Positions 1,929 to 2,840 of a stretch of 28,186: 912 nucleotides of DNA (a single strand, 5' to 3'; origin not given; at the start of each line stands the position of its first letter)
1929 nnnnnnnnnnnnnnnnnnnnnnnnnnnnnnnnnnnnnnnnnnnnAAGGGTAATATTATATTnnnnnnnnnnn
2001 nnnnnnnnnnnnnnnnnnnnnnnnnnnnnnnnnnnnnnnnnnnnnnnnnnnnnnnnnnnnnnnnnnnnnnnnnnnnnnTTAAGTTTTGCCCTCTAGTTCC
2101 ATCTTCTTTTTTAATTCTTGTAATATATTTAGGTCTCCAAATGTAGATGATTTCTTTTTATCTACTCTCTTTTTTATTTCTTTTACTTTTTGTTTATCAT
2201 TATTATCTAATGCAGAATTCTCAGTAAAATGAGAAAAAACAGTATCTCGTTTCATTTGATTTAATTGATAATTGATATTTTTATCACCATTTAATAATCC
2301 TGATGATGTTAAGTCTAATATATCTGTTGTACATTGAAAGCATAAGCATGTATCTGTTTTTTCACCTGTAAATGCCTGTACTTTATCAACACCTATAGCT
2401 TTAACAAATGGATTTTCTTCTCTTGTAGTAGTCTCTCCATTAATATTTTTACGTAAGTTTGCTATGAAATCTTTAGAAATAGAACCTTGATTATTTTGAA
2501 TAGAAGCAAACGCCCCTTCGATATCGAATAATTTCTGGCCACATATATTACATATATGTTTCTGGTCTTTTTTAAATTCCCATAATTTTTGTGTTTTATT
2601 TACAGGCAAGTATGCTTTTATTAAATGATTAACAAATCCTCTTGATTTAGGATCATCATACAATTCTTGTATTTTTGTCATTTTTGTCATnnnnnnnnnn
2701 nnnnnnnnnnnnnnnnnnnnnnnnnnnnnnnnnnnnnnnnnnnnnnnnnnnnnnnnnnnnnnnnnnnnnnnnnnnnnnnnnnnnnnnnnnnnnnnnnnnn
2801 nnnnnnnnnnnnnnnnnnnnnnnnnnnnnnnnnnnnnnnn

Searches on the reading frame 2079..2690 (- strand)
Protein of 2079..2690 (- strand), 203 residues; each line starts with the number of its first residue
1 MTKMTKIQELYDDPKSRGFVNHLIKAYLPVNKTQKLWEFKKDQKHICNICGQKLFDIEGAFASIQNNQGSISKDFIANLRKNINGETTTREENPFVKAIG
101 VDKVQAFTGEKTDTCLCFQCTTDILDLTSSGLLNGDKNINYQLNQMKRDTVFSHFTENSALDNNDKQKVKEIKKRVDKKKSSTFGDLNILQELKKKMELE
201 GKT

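Call 11: search_protein_families(library=pfam, proteins=[window:2079-2690:-], max_evalue=0.1)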
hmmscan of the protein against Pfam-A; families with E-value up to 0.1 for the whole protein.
window:2079-2690:- (203 aa): 1 family
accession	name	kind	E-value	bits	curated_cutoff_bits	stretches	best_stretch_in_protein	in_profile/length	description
PF07631.16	PSD4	-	0.037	15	23.3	0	6-45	41-77/128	Protein of unknown function (DUF1592)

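Call 62: search_dna_similar(query=window:2079-2690:-, collection=phages, mode=protein, max_rows=15, max_evalue=0.001)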
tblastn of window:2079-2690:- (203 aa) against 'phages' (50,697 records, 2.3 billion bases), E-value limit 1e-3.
No match.
